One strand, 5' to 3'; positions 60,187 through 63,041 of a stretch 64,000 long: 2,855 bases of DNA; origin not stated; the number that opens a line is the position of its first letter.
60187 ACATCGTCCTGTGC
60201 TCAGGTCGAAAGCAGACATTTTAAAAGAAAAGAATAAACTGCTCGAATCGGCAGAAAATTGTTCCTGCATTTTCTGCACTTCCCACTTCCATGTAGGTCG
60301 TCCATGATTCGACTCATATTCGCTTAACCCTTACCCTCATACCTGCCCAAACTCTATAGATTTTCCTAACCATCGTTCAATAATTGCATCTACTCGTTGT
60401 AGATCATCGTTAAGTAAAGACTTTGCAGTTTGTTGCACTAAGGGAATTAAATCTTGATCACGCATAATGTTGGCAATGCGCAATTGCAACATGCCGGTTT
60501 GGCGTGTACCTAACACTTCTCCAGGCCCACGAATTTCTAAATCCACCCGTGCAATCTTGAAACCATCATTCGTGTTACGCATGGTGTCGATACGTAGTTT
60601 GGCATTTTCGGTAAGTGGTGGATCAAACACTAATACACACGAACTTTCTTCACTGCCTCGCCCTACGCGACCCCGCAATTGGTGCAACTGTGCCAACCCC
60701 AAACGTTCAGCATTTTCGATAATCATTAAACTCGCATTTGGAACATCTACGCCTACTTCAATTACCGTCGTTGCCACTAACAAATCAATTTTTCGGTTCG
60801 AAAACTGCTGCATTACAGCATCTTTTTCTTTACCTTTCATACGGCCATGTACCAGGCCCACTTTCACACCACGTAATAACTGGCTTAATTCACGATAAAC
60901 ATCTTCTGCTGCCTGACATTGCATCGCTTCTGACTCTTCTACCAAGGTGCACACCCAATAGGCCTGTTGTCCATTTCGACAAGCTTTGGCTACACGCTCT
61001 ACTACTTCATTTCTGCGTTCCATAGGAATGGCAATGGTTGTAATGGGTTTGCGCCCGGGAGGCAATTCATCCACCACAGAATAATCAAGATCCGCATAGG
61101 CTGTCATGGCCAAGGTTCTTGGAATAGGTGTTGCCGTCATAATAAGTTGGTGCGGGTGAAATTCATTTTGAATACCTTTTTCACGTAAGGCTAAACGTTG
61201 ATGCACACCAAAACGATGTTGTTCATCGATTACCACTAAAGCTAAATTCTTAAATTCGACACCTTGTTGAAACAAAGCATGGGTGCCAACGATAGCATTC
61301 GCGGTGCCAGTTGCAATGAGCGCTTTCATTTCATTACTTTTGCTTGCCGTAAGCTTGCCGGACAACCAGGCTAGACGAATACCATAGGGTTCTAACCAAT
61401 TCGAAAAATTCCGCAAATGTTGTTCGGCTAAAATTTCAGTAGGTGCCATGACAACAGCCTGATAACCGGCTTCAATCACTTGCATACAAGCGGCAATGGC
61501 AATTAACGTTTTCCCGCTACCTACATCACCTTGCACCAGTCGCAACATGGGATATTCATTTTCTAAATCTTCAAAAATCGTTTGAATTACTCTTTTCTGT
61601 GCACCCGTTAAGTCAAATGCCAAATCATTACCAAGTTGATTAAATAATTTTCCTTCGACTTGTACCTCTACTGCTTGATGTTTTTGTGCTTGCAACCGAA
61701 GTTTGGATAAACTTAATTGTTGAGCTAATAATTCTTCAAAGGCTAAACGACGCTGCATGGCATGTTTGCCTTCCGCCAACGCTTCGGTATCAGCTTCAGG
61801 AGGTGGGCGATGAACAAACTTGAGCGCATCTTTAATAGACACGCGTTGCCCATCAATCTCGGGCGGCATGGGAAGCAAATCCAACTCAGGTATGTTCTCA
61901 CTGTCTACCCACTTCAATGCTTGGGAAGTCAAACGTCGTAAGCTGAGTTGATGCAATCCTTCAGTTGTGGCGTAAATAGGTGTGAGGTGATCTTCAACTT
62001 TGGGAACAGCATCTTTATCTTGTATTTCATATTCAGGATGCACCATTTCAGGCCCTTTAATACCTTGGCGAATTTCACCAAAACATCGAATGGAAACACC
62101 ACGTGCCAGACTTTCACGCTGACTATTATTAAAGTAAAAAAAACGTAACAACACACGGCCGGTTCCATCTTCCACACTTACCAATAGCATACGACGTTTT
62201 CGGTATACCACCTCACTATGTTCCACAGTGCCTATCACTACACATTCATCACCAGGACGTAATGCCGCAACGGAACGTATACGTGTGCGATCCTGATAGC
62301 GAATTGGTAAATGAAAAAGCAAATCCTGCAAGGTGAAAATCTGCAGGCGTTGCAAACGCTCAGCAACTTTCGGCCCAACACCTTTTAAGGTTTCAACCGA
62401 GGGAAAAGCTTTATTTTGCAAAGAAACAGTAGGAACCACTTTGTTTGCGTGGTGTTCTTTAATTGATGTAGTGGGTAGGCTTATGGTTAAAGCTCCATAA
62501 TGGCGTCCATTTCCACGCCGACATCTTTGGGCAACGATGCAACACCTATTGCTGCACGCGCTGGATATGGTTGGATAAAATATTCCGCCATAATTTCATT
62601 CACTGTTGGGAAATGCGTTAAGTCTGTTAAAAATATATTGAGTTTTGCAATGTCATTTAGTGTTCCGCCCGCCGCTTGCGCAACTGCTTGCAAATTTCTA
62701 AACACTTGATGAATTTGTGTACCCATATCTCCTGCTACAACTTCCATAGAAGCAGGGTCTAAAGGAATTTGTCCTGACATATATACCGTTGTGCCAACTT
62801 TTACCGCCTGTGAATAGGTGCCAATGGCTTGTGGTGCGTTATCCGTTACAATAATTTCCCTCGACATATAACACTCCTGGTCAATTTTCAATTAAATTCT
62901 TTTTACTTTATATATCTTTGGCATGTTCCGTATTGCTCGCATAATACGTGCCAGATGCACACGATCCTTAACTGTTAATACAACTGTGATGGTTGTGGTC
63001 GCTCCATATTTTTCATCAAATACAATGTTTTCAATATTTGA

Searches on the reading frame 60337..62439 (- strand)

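Call 64: search_protein_families(library=pfam, proteins=[window:60337-62439:-], max_evalue=0.00001)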
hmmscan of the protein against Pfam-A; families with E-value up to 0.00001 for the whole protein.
window:60337-62439:- (700 aa): 7 families
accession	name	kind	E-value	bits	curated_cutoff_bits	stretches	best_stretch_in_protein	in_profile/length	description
PF00270.35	DEAD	-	7.5e-27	94.5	26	1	280-444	3-165/167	DEAD/DEAH box helicase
PF00271.37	Helicase_C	-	9.8e-24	84.2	23.5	1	488-594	13-108/110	Helicase conserved C-terminal domain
PF17191.10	RecG_wedge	-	6.9e-19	68.5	23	1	18-176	5-160/162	RecG wedge domain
PF19833.4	RecG_dom3_C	-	1.8e-14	54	26.8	1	623-681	1-60/87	ATP-dependent DNA helicase RecG, domain 3, C-terminal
PF04851.21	ResIII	-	4.3e-14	53.2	22.5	1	277-438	4-162/164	Type III restriction enzyme, res subunit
PF01336.31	tRNA_anti-codon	-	2.1e-07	31.2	27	1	68-139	3-74/75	OB-fold nucleic acid binding domain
PF22590.2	Cas3-like_C_2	-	1.3e-06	29.1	27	1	509-595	13-104/106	CRISPR-associated nuclease/helicase Cas3, C-terminal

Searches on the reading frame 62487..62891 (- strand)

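Call 64: search_protein_families(library=pfam, proteins=[window:62487-62891:-], max_evalue=0.00001)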
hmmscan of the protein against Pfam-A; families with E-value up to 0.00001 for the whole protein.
window:62487-62891:- (134 aa): 1 family
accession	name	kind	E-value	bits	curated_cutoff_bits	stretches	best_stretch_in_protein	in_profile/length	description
PF01042.26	Ribonuc_L-PSP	-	2.6e-37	127.9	27.3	1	17-132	2-119/121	Endoribonuclease L-PSP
